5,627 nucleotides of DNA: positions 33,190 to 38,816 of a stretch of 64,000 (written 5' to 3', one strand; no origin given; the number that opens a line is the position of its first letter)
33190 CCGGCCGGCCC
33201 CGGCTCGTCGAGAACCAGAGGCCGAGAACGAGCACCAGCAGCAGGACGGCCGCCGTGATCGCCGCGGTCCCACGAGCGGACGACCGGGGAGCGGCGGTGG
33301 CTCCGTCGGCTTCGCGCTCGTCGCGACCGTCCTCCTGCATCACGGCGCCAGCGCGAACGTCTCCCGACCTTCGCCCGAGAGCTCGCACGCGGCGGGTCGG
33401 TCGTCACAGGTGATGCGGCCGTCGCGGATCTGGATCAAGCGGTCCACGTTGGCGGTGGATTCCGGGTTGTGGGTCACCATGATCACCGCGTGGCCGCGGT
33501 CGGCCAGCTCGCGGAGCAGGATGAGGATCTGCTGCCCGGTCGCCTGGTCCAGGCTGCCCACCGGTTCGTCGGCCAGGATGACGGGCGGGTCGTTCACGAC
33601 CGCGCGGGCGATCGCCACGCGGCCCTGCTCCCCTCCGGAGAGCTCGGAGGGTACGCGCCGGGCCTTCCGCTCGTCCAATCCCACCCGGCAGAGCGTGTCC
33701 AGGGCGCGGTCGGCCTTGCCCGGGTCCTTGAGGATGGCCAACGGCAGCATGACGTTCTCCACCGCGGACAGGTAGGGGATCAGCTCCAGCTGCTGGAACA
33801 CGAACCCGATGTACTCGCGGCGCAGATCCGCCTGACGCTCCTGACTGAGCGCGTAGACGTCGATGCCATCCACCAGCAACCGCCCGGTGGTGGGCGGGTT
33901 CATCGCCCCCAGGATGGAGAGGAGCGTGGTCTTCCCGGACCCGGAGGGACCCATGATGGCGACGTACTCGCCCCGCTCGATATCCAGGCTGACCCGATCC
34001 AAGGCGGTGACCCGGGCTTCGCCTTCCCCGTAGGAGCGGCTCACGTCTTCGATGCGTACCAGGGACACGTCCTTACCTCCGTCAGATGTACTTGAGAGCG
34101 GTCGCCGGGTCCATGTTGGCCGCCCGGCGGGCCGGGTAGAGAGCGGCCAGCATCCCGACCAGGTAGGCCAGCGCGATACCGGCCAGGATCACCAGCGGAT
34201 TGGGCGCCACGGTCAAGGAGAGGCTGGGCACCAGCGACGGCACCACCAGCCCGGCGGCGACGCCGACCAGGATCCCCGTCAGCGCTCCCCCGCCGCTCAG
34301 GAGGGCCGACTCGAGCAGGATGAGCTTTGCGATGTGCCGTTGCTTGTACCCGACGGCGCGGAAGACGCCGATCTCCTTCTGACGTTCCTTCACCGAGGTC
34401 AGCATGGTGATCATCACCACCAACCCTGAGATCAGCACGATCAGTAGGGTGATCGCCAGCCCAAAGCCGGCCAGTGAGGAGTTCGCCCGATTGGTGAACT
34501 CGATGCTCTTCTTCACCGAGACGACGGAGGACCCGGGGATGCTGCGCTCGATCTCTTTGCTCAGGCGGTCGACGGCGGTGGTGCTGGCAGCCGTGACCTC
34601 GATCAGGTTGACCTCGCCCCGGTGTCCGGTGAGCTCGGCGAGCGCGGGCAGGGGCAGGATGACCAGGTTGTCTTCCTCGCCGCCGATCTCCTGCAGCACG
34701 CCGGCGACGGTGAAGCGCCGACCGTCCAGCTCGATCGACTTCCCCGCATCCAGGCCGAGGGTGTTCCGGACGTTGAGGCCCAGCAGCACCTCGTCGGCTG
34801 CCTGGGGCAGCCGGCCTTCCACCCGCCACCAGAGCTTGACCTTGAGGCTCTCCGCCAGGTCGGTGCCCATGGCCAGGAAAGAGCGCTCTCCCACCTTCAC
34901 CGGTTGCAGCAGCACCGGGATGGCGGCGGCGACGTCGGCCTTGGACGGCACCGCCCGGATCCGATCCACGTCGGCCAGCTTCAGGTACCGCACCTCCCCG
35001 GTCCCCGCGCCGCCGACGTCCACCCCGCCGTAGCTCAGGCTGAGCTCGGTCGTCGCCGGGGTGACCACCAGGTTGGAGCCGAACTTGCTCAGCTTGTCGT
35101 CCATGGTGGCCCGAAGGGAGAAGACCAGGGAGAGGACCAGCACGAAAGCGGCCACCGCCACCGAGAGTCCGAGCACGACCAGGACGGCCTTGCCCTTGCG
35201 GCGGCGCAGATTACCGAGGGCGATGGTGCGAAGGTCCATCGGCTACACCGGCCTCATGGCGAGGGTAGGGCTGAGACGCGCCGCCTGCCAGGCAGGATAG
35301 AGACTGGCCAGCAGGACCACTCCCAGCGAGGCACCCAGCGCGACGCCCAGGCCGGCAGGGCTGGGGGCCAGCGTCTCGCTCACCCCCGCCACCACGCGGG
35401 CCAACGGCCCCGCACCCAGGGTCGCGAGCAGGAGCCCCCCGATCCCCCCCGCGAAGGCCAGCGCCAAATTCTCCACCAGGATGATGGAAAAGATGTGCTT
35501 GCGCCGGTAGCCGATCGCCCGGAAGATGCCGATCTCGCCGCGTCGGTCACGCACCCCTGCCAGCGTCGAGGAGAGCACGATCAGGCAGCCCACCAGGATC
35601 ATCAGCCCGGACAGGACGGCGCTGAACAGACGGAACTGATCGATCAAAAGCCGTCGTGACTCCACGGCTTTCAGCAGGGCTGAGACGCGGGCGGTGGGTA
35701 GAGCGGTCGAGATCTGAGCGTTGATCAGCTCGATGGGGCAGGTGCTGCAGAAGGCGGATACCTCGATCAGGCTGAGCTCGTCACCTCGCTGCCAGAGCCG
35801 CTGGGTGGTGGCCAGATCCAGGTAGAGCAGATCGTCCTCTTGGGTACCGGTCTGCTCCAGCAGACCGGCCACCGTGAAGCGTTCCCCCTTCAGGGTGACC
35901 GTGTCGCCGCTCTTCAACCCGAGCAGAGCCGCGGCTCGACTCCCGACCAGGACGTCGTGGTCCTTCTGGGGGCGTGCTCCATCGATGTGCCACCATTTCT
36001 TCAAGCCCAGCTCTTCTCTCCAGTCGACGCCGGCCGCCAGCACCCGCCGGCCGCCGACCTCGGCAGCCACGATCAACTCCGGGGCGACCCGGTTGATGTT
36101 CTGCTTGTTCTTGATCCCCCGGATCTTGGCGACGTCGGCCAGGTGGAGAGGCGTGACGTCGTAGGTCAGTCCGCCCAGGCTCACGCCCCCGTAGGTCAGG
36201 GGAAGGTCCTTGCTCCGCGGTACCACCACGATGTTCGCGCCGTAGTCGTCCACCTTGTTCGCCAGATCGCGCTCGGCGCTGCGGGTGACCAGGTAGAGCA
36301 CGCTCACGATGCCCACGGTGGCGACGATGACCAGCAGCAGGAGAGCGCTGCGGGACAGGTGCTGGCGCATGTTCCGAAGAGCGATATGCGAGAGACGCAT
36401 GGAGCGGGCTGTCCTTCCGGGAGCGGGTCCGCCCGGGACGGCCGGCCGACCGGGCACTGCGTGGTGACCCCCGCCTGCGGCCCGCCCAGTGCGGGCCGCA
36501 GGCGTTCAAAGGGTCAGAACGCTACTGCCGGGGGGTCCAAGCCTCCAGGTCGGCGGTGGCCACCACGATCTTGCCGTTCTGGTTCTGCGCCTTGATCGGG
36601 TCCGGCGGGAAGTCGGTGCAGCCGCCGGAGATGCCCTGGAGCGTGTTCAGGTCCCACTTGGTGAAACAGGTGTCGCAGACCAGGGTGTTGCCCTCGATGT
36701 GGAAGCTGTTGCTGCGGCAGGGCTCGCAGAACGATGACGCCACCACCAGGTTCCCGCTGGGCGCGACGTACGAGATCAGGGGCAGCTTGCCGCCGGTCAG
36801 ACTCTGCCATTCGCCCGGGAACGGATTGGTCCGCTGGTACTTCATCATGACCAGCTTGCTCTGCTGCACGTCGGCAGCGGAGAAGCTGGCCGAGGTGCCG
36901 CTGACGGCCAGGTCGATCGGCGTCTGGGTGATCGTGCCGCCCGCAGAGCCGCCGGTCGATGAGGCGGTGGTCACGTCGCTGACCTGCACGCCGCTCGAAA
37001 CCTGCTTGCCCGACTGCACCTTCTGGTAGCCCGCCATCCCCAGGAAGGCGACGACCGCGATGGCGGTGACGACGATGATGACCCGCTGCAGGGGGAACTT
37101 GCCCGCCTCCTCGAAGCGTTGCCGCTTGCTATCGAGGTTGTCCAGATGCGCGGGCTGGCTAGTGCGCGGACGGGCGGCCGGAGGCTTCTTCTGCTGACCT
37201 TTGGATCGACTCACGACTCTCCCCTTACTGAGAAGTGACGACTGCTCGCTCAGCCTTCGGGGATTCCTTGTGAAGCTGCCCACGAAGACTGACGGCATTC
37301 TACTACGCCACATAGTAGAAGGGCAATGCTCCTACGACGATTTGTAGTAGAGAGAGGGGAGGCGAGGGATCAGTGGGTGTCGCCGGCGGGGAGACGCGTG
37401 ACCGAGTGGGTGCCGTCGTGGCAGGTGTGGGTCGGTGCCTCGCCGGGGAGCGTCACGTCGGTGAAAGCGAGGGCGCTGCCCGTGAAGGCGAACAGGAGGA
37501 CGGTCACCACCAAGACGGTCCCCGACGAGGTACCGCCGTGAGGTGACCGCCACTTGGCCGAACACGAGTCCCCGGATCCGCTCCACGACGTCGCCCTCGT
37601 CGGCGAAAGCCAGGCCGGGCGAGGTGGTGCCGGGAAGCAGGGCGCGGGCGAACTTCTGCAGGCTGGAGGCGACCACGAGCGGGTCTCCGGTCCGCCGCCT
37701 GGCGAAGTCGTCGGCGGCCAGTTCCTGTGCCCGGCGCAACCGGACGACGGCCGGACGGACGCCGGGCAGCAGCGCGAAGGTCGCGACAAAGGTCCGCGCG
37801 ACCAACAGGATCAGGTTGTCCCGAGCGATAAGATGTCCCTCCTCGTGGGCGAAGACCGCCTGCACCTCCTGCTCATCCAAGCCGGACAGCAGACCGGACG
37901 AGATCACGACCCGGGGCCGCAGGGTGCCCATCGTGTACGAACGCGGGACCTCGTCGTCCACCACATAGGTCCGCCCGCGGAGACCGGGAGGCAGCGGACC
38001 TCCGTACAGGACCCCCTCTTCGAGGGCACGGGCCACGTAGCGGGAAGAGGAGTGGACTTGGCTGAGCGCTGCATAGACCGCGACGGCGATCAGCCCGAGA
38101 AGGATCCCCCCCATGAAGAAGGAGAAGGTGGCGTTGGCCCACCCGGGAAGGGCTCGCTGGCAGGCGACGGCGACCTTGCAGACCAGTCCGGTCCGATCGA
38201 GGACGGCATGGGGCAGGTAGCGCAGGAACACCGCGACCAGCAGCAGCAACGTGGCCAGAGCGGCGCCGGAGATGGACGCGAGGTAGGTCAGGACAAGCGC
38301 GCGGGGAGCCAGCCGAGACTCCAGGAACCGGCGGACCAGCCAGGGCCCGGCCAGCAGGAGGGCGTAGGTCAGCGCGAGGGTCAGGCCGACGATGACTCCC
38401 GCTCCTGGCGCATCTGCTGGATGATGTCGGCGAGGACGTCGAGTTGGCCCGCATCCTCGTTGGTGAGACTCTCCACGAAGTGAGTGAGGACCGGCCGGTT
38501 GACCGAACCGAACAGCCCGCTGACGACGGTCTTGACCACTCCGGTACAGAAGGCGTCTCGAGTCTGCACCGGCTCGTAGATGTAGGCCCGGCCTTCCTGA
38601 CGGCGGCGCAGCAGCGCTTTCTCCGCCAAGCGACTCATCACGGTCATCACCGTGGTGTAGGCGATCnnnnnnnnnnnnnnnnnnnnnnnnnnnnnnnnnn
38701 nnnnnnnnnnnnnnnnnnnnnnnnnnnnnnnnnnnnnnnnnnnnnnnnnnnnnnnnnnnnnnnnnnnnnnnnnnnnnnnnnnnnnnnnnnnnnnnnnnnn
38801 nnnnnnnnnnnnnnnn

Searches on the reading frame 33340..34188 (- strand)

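Call 47: search_protein_families(library=pfam, proteins=[window:33340-34188:-], max_evalue=0.00001)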
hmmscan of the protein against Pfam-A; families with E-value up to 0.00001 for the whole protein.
window:33340-34188:- (282 aa): 1 family
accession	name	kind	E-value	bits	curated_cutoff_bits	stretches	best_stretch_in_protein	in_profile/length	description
PF00005.33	ABC_tran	-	1.2e-33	117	25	1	63-210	1-136/137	ABC transporter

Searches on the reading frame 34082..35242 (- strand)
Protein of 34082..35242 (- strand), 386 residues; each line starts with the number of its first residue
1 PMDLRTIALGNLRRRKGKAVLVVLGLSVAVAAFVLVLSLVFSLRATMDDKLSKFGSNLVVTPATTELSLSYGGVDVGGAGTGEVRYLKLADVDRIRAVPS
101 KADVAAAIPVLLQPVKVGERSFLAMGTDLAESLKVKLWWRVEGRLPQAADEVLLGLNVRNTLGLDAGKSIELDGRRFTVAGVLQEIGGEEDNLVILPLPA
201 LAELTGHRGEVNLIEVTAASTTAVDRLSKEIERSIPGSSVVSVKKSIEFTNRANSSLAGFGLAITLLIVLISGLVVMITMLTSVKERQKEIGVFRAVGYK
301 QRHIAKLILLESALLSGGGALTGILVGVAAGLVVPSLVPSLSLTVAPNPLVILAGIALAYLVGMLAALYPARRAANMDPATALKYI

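Call 48: search_protein_families(library=pfam, proteins=[window:34082-35242:-], max_evalue=0.00001)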
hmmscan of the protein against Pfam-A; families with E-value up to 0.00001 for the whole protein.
window:34082-35242:- (386 aa): 2 families
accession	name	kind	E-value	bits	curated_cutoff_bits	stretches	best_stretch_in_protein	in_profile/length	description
PF12704.14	MacB_PCD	-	8.5e-24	85.4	27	1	20-233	2-206/207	MacB-like periplasmic core domain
PF02687.27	FtsX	-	3.5e-22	79.2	25.5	1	263-379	2-120/120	FtsX-like permease C-terminal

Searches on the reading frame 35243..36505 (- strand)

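Call 48: search_protein_families(library=pfam, proteins=[window:35243-36505:-], max_evalue=0.00001)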
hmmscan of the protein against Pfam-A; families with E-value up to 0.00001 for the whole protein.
window:35243-36505:- (420 aa): 2 families
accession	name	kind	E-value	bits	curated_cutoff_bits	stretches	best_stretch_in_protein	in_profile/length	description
PF02687.27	FtsX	-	3.9e-20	72.5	25.5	1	297-413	2-120/120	FtsX-like permease C-terminal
PF12704.14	MacB_PCD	-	5e-14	53.5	27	1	53-250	1-190/207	MacB-like periplasmic core domain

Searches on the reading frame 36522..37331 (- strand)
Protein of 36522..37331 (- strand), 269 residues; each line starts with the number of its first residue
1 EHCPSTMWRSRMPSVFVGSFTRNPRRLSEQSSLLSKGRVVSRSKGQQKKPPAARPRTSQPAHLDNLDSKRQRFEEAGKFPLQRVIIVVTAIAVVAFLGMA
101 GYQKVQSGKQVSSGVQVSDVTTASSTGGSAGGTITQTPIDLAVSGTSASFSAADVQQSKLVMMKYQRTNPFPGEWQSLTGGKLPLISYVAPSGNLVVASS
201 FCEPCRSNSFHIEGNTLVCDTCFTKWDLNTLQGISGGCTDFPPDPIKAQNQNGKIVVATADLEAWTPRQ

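Call 48: search_protein_families(library=pfam, proteins=[window:36522-37331:-], max_evalue=0.00001)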
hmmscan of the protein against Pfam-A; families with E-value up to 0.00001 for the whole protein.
window:36522-37331:- (269 aa): 1 family
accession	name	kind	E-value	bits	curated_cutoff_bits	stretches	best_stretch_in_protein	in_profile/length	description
PF10080.14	FtrD-like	-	2.4e-18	66.5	26.3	1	180-267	15-99/101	Membrane iron-sulfur containing protein FtrD-like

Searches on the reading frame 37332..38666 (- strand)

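Call 48: search_protein_families(library=pfam, proteins=[window:37332-38666:-], max_evalue=0.00001)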
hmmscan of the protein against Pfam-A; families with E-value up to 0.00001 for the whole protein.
window:37332-38666:- (444 aa): 2 families
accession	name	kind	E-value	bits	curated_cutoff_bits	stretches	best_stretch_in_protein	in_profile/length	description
PF01435.24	Peptidase_M48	-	5e-12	46.5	20.3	1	234-339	28-164/186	Peptidase family M48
PF05569.17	Peptidase_M56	-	1.9e-07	31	31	1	240-320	165-245/296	BlaR1 peptidase M56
